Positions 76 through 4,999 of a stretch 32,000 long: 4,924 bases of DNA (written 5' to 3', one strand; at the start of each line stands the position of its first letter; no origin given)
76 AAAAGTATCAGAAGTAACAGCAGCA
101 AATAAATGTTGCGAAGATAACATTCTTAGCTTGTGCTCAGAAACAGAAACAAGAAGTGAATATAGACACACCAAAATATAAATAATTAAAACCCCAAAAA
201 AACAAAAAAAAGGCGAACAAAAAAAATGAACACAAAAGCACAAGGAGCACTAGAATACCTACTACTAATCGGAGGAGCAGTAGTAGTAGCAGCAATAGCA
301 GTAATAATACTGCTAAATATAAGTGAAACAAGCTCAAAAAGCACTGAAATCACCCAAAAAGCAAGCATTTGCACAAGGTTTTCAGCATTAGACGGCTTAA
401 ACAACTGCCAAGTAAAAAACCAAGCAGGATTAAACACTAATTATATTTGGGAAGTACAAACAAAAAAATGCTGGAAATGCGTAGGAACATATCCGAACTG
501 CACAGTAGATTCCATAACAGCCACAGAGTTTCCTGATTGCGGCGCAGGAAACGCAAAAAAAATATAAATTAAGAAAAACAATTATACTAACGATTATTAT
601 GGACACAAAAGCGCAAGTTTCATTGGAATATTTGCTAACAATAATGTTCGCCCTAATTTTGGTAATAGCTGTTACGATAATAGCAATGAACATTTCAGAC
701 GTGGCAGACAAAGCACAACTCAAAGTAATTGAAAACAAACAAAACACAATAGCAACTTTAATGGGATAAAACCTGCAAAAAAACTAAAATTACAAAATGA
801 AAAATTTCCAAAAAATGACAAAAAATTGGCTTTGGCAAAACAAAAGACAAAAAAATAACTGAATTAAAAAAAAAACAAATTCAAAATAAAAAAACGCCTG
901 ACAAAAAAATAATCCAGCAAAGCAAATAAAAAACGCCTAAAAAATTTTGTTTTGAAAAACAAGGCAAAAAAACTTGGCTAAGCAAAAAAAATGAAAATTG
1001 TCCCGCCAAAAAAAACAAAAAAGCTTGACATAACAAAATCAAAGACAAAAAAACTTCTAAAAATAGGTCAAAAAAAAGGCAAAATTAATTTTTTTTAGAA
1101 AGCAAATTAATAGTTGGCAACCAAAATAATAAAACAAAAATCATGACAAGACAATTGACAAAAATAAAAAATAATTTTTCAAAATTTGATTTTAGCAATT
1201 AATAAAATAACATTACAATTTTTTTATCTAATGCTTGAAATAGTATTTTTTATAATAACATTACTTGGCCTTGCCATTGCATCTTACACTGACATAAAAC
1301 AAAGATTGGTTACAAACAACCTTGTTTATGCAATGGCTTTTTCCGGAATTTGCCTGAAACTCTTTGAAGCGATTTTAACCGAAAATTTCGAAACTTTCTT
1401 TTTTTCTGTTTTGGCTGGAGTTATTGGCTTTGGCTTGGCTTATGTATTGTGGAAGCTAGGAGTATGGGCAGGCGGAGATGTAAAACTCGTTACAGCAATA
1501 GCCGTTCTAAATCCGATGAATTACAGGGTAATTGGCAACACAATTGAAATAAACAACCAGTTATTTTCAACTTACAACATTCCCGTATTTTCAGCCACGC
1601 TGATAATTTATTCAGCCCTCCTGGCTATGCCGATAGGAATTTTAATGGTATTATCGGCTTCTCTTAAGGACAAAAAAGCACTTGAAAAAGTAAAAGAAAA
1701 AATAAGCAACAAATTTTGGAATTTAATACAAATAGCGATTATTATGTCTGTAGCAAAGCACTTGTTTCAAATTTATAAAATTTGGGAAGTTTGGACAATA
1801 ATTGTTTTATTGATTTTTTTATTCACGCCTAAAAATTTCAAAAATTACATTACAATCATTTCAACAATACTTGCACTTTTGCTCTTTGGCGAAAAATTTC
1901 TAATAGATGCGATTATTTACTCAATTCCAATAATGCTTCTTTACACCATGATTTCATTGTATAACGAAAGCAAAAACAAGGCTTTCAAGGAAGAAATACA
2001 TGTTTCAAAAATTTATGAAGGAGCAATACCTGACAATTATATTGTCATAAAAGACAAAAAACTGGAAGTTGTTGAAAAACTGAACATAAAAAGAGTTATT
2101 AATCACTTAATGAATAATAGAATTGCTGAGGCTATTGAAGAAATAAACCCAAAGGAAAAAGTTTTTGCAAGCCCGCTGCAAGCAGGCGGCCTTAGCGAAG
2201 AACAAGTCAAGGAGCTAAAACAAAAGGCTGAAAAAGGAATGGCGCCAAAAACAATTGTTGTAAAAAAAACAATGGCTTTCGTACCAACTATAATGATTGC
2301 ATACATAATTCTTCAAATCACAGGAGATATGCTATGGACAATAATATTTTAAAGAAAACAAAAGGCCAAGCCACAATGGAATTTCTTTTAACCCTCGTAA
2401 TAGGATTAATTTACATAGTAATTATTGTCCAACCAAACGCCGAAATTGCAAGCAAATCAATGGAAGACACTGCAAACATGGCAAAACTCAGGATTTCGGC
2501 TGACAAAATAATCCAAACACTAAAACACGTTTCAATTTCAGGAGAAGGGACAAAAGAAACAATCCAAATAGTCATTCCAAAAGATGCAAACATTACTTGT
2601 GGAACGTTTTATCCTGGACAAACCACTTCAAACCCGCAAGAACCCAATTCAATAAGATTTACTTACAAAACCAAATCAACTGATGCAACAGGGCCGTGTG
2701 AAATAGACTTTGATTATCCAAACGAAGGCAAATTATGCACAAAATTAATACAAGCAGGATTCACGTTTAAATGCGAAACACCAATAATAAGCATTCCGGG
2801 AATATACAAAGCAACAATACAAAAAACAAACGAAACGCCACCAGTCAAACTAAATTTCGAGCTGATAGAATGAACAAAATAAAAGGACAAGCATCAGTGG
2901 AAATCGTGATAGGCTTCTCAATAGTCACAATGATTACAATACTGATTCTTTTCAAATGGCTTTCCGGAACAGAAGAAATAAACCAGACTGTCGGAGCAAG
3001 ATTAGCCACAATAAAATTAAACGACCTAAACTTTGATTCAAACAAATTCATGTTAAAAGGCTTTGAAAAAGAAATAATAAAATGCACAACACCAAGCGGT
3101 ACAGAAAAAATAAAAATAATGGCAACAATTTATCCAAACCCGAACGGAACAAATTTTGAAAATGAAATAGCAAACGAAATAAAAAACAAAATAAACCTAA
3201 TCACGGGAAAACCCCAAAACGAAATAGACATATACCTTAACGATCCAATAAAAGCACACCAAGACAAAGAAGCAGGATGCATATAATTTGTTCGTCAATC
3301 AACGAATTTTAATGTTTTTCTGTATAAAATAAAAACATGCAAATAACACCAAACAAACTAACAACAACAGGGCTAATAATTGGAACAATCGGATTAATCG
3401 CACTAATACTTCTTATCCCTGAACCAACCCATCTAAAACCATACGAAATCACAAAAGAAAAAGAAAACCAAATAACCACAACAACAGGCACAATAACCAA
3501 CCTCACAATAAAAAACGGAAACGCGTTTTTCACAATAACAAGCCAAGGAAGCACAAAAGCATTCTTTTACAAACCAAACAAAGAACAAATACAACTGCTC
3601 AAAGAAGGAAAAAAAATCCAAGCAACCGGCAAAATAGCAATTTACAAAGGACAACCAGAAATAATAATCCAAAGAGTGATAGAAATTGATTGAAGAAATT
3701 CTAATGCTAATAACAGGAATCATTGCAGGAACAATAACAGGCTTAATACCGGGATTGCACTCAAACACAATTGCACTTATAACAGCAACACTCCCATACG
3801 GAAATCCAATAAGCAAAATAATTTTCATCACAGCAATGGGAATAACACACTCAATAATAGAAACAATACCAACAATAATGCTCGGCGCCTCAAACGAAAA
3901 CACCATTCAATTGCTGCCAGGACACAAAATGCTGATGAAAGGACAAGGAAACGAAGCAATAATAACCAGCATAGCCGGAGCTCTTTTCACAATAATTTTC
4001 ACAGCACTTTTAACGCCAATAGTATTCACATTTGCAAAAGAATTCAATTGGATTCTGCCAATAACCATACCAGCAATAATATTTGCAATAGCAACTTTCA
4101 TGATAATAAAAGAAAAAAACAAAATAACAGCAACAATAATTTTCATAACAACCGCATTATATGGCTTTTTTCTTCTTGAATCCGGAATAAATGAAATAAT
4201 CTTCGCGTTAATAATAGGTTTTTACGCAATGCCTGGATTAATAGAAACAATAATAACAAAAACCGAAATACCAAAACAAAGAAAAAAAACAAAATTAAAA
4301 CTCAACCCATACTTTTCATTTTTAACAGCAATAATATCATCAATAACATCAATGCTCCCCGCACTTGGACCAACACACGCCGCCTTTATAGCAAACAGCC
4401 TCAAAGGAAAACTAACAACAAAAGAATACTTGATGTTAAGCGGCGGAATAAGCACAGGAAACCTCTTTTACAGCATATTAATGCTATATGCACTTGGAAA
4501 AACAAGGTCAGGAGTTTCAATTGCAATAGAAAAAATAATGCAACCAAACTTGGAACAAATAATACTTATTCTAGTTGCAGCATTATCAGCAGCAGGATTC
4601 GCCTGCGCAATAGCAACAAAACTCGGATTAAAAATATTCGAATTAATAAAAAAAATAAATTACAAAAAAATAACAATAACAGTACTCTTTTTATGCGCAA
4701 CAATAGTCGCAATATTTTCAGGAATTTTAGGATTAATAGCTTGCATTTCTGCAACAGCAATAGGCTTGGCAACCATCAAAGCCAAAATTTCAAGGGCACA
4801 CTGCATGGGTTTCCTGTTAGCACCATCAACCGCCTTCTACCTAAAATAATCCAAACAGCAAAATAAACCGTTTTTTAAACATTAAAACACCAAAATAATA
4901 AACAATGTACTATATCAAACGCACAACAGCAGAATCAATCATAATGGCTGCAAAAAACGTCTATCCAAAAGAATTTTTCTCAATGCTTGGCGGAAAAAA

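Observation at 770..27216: Strand-polarised dispersed motif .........-(A)n confined to poly-A intergenic islands (at least 18 copies)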

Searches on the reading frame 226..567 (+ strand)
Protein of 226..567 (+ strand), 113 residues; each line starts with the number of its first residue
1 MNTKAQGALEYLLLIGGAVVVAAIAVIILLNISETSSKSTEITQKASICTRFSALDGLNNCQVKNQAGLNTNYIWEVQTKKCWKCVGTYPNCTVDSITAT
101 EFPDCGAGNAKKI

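Call 19: find_encoding_contigs(protein=window:226-567:+, flank=10000, max_places=4)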
Protein window:226-567:+ (113 aa): 3 contigs read that carry it; 2 places shown.
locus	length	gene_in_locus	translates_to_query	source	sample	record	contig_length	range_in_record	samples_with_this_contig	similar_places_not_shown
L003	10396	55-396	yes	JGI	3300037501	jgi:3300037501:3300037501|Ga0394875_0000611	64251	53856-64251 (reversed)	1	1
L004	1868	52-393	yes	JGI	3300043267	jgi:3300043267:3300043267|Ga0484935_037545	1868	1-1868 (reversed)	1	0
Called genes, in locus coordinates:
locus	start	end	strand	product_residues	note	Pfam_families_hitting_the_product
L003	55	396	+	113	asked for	PF04021:Class_IIIsignal (weak)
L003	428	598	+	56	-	-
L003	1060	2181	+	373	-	PF01478:Peptidase_A24, PF06819:Arc_PepC (weak)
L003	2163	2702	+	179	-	-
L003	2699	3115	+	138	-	-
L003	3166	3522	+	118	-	PF01336:tRNA_anti-codon (weak)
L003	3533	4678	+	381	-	PF01970:TctA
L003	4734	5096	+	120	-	PF14464:Prok-JAB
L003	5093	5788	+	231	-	PF00300:His_Phos_1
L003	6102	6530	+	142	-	-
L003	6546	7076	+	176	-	-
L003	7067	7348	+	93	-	-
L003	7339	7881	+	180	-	-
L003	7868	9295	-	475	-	PF13522:GATase_6, PF13537:GATase_7, PF00733:Asn_synthase, PF24167:DUF7411 (weak), PF00733:Asn_synthase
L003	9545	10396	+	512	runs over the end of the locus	PF13598:DUF4139 (weak)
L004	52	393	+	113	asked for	PF04021:Class_IIIsignal (weak)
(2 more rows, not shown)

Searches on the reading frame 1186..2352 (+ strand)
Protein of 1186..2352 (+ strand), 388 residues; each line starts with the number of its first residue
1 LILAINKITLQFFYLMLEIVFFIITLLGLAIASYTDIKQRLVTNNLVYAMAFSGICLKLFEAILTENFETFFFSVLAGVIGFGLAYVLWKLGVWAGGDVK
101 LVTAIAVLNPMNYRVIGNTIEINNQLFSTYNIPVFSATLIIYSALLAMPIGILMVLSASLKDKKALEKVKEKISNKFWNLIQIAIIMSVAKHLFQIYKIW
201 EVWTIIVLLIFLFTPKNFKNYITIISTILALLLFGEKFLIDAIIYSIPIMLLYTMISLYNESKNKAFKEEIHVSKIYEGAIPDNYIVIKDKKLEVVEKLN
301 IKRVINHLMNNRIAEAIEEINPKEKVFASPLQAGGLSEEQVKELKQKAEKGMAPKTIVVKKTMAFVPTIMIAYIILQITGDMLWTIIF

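Call 11: search_protein_families(library=pfam, proteins=[window:1186-2352:+], max_evalue=0.001)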
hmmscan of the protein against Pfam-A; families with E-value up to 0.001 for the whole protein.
window:1186-2352:+ (388 aa): 2 families
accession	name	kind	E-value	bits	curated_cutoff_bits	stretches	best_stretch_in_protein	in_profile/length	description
PF01478.23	Peptidase_A24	-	3.4e-13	50.4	26.5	1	24-148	2-100/104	Type IV leader peptidase family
PF06819.16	Arc_PepC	-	6.3e-07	30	23.4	1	247-351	4-102/110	Archaeal Peptidase A24 C-terminal Domain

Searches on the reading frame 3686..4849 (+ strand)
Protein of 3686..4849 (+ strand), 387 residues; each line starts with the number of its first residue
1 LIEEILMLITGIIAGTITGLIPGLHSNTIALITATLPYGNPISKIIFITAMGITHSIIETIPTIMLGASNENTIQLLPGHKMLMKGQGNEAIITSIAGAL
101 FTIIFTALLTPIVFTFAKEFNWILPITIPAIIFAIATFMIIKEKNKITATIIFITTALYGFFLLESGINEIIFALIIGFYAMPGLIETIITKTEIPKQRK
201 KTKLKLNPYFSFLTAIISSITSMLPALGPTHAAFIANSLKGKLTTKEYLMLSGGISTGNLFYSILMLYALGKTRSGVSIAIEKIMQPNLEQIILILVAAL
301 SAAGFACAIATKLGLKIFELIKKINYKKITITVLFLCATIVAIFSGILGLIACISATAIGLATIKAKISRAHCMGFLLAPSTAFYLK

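Call 11: search_protein_families(library=pfam, proteins=[window:3686-4849:+], max_evalue=0.001)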
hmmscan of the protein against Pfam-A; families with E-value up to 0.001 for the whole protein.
window:3686-4849:+ (387 aa): 1 family
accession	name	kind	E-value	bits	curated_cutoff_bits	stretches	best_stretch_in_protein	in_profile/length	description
PF01970.21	TctA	-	1.4e-37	129.8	28.9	1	5-374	1-422/423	Tripartite tricarboxylate transporter TctA family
